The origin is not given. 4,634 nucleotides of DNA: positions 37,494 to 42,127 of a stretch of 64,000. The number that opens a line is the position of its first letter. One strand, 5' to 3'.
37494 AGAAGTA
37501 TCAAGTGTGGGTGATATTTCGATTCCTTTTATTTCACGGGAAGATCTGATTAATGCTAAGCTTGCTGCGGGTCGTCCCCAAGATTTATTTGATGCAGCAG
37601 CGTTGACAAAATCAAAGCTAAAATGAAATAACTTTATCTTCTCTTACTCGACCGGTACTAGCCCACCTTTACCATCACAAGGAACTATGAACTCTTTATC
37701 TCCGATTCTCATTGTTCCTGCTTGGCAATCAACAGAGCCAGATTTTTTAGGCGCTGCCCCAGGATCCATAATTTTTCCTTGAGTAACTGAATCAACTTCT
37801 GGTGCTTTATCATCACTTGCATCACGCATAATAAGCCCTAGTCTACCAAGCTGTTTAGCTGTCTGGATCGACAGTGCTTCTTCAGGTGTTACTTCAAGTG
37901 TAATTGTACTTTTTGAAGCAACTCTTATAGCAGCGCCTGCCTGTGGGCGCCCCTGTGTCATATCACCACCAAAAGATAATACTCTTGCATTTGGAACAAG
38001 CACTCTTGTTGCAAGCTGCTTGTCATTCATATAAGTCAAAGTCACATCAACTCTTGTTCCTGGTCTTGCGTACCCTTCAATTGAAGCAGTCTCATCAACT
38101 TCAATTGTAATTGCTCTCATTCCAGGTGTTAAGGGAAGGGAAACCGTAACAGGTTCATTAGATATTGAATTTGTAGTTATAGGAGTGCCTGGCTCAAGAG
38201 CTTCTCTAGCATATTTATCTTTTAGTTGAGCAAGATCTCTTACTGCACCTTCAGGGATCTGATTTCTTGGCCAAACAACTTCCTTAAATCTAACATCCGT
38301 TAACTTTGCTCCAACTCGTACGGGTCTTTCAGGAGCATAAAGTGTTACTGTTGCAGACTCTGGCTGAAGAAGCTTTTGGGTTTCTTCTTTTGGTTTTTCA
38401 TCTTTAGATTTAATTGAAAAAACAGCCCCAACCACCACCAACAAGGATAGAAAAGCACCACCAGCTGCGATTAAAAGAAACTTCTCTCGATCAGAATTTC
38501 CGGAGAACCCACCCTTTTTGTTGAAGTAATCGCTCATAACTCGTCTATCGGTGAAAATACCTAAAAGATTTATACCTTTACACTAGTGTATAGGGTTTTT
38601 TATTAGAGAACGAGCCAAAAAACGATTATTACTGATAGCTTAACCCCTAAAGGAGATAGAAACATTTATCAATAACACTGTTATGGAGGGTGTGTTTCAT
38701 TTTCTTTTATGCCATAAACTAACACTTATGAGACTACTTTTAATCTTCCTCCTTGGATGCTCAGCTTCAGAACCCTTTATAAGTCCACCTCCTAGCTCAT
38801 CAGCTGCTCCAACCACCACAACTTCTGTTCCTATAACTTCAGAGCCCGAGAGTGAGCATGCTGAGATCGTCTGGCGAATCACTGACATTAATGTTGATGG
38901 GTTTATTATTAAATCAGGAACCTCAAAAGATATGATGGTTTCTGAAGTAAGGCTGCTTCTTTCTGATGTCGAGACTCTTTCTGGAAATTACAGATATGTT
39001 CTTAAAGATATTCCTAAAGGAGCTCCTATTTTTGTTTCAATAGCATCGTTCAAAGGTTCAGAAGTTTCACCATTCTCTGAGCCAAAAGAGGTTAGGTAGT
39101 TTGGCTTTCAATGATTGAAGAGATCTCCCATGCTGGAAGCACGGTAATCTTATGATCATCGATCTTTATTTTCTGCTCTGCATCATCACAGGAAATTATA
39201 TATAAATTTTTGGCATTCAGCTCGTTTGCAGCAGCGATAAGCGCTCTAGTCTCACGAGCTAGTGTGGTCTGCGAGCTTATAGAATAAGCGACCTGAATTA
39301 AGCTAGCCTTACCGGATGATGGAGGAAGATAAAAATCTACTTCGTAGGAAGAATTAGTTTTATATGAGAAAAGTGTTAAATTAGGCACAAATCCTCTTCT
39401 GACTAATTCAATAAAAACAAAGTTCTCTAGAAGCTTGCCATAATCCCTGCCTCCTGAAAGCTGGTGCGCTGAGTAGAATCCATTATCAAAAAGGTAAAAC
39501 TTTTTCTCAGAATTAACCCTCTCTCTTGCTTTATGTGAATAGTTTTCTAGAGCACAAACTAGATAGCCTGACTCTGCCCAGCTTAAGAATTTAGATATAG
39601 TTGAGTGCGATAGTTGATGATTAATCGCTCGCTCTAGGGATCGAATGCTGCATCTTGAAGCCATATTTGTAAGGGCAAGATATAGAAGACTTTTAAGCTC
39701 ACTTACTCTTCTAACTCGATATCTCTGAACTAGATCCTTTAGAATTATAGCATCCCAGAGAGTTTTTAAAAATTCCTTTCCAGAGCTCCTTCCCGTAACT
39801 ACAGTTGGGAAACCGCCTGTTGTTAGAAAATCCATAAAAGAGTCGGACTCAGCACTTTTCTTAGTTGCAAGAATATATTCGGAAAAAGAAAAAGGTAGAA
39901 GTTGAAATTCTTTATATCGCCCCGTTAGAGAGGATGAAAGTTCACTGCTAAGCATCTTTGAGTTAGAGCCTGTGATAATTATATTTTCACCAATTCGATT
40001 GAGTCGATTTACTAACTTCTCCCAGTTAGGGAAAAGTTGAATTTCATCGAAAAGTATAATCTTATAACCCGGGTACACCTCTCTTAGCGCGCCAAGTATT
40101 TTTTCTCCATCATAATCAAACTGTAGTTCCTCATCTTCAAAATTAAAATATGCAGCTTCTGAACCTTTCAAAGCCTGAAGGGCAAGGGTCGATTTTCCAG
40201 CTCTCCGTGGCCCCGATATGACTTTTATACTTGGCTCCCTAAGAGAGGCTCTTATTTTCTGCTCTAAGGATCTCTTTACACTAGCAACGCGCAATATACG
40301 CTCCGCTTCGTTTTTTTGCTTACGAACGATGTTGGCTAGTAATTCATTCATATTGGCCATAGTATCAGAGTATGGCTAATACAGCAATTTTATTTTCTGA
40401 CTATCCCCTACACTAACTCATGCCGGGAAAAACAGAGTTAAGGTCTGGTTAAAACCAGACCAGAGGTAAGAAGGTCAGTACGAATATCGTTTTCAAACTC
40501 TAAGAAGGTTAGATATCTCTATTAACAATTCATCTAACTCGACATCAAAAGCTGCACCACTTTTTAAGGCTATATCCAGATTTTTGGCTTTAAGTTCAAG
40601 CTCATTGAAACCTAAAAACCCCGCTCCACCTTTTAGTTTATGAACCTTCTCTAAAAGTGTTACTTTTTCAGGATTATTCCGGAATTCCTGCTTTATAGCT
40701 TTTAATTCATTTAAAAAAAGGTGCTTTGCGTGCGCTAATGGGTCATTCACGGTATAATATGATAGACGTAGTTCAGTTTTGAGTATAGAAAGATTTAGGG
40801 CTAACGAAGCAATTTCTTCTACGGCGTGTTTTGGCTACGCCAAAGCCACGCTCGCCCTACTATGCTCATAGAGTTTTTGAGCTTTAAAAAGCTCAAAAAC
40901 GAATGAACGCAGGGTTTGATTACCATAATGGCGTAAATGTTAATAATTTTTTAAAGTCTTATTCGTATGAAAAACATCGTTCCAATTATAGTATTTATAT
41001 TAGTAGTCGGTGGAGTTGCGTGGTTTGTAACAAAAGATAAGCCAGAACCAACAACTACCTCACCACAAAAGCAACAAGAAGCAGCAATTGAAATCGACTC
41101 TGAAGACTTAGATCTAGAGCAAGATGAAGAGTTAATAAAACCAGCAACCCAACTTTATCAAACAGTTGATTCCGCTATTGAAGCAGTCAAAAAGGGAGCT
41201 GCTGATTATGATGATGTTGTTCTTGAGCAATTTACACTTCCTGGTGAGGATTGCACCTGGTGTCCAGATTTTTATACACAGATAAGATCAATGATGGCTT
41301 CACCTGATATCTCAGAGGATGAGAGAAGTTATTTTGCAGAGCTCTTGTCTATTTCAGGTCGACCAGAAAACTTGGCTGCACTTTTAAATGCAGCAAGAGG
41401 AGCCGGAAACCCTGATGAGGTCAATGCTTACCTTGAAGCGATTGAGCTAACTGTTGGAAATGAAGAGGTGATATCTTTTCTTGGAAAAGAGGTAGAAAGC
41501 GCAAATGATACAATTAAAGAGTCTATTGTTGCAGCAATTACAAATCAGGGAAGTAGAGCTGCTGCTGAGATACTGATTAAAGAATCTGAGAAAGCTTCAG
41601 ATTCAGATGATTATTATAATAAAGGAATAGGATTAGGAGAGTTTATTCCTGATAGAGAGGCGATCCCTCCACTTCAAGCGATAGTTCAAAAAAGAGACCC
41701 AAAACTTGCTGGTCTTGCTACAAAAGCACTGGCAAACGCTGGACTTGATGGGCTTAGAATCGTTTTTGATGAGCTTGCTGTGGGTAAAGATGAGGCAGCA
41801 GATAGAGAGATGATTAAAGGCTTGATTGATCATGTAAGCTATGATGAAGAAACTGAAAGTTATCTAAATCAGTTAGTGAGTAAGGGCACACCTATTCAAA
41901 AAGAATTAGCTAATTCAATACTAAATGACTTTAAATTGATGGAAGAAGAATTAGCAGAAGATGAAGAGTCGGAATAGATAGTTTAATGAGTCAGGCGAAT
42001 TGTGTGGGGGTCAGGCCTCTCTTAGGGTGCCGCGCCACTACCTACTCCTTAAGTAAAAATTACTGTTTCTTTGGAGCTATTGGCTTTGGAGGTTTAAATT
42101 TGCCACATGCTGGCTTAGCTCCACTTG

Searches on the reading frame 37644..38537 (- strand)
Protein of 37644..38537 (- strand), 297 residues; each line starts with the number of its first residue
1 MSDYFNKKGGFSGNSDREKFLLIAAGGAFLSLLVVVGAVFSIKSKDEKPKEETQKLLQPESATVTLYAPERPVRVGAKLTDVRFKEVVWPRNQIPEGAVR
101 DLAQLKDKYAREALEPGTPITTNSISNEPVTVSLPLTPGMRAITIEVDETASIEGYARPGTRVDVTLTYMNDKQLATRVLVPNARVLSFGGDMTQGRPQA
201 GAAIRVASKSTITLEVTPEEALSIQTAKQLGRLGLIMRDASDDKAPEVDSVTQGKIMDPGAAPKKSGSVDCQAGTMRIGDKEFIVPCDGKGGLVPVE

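Call 7: search_protein_families(library=ncbifam, proteins=[window:37644-38537:-], max_evalue=0.1)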
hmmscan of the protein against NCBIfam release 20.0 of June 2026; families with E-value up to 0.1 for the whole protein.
window:37644-38537:- (297 aa): 2 families
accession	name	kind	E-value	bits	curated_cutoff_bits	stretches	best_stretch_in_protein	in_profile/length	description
TIGR03177.1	pilus_cpaB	equivalog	4.1e-43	147.5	71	1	31-256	5-231/262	Flp pilus assembly protein CpaB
TIGR03170.1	flgA_cterm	equivalog_domain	3e-06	27.2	54.65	1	62-129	11-78/137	flagellar basal body P-ring formation chaperone FlgA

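Call 40: search_protein_families(library=pfam, proteins=[window:37644-38537:-], max_evalue=0.001)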
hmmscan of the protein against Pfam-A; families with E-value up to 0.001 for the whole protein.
window:37644-38537:- (297 aa): 2 families
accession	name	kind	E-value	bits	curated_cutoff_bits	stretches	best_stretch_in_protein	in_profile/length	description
PF16976.10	RcpC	-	3.9e-22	78.7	28.8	1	136-238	7-114/114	Flp pilus assembly protein RcpC/CpaB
PF08666.17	SAF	-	0.00013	22.9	21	1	71-123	8-60/63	SAF domain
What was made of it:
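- On Flp/Fap pilins of Tad pili (PF04964): CpaB/RcpC lies at 37644-38537 (TIGR03177, 147.5 bits; calls 7, 40).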

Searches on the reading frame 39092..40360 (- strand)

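Call 7: search_protein_families(library=ncbifam, proteins=[window:39092-40360:-], max_evalue=0.1)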
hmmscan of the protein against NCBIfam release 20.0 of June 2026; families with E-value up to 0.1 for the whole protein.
window:39092-40360:- (422 aa): 0 families

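Call 40: search_protein_families(library=pfam, proteins=[window:39092-40360:-], max_evalue=0.001)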
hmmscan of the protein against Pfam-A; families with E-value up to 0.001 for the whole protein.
window:39092-40360:- (422 aa): 2 families
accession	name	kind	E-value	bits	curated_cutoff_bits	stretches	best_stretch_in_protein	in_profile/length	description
PF13173.12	AAA_14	-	9.8e-33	113.4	27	1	44-162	3-128/129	AAA domain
PF13635.12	DUF4143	-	1.6e-19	70.6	28.1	1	208-359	2-159/160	Domain of unknown function (DUF4143)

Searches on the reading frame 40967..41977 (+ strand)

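Call 40: search_protein_families(library=pfam, proteins=[window:40967-41977:+], max_evalue=0.001)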
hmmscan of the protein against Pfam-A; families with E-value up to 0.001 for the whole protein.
window:40967-41977:+ (336 aa): 1 family
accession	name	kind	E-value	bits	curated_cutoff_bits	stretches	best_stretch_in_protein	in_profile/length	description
PF13646.12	HEAT_2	-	0.00019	22.1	27.7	0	222-262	23-62/88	HEAT repeats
